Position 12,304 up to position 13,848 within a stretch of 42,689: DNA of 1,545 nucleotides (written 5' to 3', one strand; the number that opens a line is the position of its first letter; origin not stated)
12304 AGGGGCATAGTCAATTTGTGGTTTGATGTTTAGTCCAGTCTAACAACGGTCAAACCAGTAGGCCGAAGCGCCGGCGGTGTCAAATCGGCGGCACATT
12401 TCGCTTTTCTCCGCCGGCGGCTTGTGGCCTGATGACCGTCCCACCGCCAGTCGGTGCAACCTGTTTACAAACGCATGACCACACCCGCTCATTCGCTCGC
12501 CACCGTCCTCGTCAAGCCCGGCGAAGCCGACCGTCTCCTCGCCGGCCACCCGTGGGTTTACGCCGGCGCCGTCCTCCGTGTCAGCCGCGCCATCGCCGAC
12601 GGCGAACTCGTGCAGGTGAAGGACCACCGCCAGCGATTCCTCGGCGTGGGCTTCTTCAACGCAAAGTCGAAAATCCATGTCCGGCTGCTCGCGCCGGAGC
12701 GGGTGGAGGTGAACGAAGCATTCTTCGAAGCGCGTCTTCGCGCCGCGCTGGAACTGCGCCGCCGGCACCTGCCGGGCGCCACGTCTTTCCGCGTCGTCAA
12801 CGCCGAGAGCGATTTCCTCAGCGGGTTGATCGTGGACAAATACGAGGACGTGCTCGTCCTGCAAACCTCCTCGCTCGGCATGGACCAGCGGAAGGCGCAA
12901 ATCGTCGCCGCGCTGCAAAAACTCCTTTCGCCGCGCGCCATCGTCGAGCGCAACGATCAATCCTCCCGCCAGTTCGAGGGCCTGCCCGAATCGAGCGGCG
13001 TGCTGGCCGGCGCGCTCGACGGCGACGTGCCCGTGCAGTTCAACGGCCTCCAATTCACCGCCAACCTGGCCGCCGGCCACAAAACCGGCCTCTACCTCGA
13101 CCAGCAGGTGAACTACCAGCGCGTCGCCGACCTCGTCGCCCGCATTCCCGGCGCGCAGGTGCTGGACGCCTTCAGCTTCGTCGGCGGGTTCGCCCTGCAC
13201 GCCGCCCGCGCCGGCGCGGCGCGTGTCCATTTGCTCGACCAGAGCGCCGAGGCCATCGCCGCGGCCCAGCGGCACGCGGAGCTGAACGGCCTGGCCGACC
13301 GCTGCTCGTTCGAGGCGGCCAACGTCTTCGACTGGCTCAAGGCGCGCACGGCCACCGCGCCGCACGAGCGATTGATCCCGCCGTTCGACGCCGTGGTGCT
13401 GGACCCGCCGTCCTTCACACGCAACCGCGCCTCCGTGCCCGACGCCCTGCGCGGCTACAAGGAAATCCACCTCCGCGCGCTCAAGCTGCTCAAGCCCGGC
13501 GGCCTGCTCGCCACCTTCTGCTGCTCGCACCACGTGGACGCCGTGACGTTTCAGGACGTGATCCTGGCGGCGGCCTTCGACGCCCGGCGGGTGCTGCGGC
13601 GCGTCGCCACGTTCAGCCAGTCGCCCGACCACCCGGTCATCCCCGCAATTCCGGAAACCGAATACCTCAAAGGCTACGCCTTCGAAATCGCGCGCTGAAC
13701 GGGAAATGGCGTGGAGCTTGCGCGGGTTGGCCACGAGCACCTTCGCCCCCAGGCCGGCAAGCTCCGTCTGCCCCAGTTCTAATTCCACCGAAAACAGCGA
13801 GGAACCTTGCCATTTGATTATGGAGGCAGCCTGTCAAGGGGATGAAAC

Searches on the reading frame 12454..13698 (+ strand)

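Call 3: search_protein_families(library=pfam, proteins=[window:12454-13698:+])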
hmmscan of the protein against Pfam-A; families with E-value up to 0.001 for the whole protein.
window:12454-13698:+ (414 aa): 6 families
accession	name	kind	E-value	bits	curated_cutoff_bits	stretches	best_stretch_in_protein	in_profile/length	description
PF17785.7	PUA_3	-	7.1e-22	77.4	22.6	1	18-79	1-62/64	PUA-like domain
PF10672.15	Methyltrans_SAM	-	4.4e-14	52.8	27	1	180-355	74-237/286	S-adenosylmethionine-dependent methyltransferase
PF13847.12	Methyltransf_31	-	6.9e-09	36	27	1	233-358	4-113/145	Methyltransferase domain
PF03602.21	Cons_hypoth95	-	9.8e-06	25.8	24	1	229-324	38-126/182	Conserved hypothetical protein 95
PF13649.12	Methyltransf_25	-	0.00034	21.7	27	1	236-294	1-58/97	Methyltransferase domain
PF05175.20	MTS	-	0.00065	19.8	23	0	235-358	34-142/170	Methyltransferase small domain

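Call 4: search_protein_families(library=ncbifam, proteins=[window:12454-13698:+])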
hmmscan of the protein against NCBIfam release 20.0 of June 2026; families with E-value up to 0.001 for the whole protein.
window:12454-13698:+ (414 aa): 13 families
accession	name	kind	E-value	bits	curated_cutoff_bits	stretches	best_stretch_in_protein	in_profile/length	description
NF053718.1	23SC1962Mtase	equivalog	2.3e-91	306.4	575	1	18-411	2-381/383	23S rRNA (cytosine(1962)-C(5))-methyltransferase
NF046099.1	RSP_2647_MTase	equivalog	8.8e-84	281.6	600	1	18-411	3-390/391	RSP_2647 family RNA methyltransferase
NF011707.0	PRK15128.1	equivalog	1.8e-76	257.6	712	1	20-411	7-394/396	23S rRNA (cytosine(1962)-C(5))-methyltransferase RlmI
NF033380.1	Rlm_2499C5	equivalog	4.1e-72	243.1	650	1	25-408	11-386/391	23S rRNA (cytosine(2499)-C(5))-methyltransferase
NF008748.0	PRK11783.1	equivalog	1.9e-15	56.2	466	1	180-353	500-656/704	bifunctional 23S rRNA (guanine(2069)-N(7))-methyltransferase RlmK/23S rRNA (guanine(2445)-N(2))-methyltransferase RlmL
NF002910.0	PRK03522.2-3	equivalog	2.7e-13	49.7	558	1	191-319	194-317/383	23S rRNA (uracil(747)-C(5))-methyltransferase RlmC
NF002909.0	PRK03522.2-1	equivalog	1.8e-08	34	553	1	217-296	218-294/374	23S rRNA (uracil(747)-C(5))-methyltransferase RlmC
TIGR02085.1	meth_trns_rumB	equivalog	7.5e-07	28.5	429.5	1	221-304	222-302/374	23S rRNA (uracil(747)-C(5))-methyltransferase RlmC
TIGR00479.1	rumA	equivalog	3.2e-06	26.2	183.55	1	221-319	282-372/432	23S rRNA (uracil(1939)-C(5))-methyltransferase RlmD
NF009639.0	PRK13168.1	equivalog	5.5e-05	22.2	458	1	222-319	290-379/446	23S rRNA (uracil(1939)-C(5))-methyltransferase RlmD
NF043040.1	corrin_prot_MT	hypoth_equivalog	8.4e-05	22.1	180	1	221-291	31-99/216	corrinoid protein-associated methyltransferase CpaM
NF008264.0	PRK11036.1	equivalog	0.00016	21.3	366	0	214-291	24-102/261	tRNA uridine 5-oxyacetic acid(34) methyltransferase CmoM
TIGR00095.1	TIGR00095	equivalog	0.00039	20.1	117.5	1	229-326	49-140/194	16S rRNA (guanine(966)-N(2))-methyltransferase RsmD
